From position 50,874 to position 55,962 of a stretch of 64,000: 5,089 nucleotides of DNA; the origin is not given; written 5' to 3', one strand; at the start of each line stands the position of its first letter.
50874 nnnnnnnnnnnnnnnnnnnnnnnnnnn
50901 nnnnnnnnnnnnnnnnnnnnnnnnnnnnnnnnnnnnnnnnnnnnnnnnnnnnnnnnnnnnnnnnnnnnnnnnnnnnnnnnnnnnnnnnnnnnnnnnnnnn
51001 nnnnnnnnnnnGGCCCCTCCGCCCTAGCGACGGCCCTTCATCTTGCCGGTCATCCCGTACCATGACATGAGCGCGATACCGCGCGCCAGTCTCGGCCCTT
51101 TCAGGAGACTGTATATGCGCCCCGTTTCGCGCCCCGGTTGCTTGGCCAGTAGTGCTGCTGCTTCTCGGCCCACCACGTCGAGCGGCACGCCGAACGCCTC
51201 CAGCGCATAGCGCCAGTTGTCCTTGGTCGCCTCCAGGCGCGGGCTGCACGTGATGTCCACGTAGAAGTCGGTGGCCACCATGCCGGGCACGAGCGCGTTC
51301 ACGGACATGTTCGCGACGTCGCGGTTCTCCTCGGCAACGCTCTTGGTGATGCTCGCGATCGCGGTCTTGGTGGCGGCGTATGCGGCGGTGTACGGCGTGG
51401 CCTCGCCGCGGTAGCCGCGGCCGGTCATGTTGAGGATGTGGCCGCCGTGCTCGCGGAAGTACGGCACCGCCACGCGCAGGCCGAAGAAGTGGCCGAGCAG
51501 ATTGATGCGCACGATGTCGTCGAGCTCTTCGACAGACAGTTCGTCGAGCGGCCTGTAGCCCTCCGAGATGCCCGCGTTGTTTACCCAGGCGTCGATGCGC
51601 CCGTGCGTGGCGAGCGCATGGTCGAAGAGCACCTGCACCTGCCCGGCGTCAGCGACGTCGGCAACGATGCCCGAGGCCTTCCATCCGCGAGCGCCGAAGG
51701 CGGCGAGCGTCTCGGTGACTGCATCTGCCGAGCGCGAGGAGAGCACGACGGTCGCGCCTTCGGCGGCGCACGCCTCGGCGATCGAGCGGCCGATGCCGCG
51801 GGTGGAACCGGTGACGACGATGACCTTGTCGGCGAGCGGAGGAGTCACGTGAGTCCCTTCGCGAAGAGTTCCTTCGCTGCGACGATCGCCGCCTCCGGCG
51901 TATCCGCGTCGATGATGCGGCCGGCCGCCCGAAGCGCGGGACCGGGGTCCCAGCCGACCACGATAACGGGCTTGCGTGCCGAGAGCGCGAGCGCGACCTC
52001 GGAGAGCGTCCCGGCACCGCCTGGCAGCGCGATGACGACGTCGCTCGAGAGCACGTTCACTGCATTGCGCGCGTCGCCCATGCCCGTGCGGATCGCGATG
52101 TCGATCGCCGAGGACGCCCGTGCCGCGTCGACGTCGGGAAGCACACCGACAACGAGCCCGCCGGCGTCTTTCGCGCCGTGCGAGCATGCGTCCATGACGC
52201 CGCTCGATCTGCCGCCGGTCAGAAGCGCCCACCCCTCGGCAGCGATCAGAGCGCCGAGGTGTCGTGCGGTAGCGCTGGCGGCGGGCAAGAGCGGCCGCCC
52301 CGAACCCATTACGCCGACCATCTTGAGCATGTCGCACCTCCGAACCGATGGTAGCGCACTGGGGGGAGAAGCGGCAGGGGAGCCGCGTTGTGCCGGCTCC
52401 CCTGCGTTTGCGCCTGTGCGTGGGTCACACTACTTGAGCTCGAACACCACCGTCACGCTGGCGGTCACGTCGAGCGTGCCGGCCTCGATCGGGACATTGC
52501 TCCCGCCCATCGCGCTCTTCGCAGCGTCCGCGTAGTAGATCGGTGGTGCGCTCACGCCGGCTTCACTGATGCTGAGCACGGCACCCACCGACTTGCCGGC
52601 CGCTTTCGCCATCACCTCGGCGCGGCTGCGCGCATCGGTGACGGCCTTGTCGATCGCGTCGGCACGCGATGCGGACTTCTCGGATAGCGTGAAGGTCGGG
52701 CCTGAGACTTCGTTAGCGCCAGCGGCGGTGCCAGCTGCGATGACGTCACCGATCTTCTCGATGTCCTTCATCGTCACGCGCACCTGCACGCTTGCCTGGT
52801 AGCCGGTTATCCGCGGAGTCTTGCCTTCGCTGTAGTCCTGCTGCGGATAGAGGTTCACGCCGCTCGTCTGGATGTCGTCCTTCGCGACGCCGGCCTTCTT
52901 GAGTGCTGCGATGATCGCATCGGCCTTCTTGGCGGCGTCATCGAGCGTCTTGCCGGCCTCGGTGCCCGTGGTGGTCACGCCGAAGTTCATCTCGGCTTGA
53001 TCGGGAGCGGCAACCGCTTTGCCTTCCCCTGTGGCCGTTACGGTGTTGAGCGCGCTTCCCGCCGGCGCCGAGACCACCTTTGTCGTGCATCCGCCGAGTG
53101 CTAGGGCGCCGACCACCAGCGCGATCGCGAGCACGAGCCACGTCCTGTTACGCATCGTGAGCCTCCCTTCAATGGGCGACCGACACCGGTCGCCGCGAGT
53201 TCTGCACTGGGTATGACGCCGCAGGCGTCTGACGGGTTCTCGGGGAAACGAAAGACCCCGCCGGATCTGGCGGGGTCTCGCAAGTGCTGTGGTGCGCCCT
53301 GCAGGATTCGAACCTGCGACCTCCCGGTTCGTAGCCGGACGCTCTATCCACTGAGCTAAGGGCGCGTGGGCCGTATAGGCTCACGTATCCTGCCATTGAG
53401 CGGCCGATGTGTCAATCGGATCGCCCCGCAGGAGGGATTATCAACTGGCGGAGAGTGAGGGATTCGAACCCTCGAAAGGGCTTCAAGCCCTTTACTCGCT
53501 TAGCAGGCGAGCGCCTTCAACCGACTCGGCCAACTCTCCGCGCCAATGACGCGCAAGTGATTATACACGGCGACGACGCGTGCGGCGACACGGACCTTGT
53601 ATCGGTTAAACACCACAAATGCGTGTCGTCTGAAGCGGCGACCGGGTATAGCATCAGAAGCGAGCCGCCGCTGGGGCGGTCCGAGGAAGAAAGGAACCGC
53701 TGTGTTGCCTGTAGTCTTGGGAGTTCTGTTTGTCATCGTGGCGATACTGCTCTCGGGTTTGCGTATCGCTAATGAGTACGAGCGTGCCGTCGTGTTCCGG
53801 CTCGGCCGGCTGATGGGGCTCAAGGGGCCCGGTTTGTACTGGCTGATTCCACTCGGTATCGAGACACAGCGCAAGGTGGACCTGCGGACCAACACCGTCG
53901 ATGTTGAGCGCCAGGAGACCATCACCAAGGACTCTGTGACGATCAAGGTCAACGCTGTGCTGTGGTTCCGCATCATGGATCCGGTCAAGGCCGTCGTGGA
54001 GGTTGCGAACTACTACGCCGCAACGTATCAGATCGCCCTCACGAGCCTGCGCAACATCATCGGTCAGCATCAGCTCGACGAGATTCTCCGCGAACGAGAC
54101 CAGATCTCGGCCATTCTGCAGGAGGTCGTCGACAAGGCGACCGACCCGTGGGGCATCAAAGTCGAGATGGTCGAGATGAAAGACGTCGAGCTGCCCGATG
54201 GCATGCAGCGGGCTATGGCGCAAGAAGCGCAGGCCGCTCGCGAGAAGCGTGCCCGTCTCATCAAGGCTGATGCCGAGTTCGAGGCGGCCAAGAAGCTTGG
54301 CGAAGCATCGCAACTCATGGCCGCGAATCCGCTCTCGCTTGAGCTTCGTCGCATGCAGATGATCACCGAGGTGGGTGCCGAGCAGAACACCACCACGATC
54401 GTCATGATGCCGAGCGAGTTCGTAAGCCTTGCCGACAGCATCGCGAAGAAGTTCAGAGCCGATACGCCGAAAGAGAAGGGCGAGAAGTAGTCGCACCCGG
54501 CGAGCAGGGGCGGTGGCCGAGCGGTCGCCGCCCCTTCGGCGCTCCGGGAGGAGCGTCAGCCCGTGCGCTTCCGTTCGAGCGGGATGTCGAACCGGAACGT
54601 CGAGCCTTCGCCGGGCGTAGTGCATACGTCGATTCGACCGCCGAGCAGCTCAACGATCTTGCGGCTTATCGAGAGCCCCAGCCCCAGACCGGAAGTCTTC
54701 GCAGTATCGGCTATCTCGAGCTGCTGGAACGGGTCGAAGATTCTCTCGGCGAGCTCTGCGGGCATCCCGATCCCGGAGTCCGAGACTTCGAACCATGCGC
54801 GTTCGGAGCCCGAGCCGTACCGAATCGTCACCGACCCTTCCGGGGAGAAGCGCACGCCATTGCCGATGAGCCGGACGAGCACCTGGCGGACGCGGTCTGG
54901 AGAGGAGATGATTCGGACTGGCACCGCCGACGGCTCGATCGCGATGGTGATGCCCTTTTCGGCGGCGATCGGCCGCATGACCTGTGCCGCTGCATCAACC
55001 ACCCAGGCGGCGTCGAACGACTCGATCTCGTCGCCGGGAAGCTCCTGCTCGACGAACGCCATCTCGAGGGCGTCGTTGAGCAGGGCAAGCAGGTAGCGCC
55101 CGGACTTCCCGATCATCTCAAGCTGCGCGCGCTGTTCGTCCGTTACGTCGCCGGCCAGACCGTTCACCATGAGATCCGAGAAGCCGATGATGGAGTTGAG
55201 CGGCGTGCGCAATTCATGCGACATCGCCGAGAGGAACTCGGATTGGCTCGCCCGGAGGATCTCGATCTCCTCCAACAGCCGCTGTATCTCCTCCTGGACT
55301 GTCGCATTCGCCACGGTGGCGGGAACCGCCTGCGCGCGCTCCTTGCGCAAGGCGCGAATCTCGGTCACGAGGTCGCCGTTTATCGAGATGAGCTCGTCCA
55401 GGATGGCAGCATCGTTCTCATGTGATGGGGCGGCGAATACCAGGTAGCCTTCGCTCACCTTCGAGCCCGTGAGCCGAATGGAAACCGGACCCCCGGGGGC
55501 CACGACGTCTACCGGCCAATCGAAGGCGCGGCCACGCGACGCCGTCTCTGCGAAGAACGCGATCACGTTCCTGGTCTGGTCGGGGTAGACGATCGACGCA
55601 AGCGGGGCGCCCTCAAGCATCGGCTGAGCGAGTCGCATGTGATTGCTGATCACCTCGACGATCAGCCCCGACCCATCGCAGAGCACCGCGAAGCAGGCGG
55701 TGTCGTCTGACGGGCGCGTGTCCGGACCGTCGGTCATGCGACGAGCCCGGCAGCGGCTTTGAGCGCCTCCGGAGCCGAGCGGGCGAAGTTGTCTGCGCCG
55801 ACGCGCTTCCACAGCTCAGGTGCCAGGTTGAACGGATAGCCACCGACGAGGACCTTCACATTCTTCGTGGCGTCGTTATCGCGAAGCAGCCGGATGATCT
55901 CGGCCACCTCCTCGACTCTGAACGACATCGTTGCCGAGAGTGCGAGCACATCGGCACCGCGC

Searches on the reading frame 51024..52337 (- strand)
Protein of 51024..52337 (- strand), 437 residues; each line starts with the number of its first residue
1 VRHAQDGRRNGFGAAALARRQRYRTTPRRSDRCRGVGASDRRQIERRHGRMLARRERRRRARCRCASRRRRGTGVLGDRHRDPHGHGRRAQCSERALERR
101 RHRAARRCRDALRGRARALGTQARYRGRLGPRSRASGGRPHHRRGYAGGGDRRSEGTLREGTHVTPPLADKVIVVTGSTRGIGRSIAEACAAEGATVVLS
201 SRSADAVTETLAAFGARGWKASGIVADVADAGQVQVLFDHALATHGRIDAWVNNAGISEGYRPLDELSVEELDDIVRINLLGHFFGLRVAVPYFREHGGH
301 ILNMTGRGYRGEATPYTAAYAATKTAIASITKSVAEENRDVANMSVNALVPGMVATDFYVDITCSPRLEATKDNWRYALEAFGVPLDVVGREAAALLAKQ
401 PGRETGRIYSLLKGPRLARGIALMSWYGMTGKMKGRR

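Call 11: search_protein_families(library=pfam, proteins=[window:51024-52337:-], max_evalue=0.001)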
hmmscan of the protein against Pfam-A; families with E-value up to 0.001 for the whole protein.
window:51024-52337:- (437 aa): 4 families
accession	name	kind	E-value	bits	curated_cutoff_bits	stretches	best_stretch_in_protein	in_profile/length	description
PF00106.31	adh_short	-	3.5e-40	138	26.6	1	171-359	1-187/195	short chain dehydrogenase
PF13561.12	adh_short_C2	-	6.7e-35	121.2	27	1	179-388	5-209/236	Enoyl-(Acyl carrier protein) reductase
PF08659.16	KR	-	8.7e-08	32.7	22.6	1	173-276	3-109/180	KR domain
PF23441.1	SDR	-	1.4e-06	28.3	27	1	168-359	5-199/258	SDR-like rossmann domain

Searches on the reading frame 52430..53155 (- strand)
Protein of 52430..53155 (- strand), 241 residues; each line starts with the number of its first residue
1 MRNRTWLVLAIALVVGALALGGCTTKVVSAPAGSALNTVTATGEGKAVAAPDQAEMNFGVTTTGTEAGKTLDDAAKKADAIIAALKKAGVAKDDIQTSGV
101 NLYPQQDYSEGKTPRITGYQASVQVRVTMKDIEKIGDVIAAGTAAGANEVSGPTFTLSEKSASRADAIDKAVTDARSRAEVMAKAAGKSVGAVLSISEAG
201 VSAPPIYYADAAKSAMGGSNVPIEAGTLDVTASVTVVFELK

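Call 36: search_protein_families(library=pfam, proteins=[window:52430-53155:-], max_evalue=0.0001)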
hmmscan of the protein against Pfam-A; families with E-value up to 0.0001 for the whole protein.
window:52430-53155:- (241 aa): 1 family
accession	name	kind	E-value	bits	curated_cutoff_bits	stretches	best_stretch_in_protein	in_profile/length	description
PF04402.19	SIMPL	-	5.9e-55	187.1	25.2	1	39-238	1-205/205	Protein of unknown function (DUF541)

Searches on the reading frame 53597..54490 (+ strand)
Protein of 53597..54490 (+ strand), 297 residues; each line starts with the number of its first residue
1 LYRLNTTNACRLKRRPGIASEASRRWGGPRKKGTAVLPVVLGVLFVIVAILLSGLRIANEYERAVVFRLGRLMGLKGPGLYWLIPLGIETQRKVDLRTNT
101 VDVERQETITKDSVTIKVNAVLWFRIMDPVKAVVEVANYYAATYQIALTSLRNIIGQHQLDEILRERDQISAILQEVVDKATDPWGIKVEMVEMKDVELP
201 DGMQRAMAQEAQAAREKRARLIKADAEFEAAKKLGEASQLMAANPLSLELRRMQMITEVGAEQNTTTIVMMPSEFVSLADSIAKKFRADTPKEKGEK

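Call 36: search_protein_families(library=pfam, proteins=[window:53597-54490:+], max_evalue=0.0001)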
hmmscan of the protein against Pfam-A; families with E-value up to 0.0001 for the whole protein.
window:53597-54490:+ (297 aa): 2 families
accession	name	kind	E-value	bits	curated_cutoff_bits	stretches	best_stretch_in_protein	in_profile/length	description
PF01145.31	Band_7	-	1e-36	127.1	23.6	1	57-227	2-175/176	SPFH domain / Band 7 family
PF13421.11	Band_7_1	-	9.9e-05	22.5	24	0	146-211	140-207/211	SPFH domain-Band 7 family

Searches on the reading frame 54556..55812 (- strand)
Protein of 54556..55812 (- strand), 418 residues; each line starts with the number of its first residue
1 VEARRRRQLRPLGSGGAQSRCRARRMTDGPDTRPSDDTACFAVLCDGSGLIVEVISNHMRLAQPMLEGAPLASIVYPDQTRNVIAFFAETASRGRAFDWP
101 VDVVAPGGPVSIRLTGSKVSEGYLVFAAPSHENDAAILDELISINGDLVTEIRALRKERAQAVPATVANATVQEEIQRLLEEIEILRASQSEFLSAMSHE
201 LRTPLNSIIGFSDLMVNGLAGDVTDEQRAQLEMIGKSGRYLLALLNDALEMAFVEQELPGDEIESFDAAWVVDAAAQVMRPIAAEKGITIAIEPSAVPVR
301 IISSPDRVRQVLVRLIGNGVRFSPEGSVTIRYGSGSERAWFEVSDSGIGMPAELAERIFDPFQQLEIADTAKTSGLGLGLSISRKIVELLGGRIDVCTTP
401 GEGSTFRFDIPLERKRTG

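Call 36: search_protein_families(library=pfam, proteins=[window:54556-55812:-], max_evalue=0.0001)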
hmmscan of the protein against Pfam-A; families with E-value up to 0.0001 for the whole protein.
window:54556-55812:- (418 aa): 2 families
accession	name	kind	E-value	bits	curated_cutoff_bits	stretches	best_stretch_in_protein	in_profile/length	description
PF02518.31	HATPase_c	-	1.2e-26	93.8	26.4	1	305-413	3-110/111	Histidine kinase-, DNA gyrase B-, and HSP90-like ATPase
PF00512.31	HisKA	-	4.7e-16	59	26.9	1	190-256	2-65/66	His Kinase A (phospho-acceptor) domain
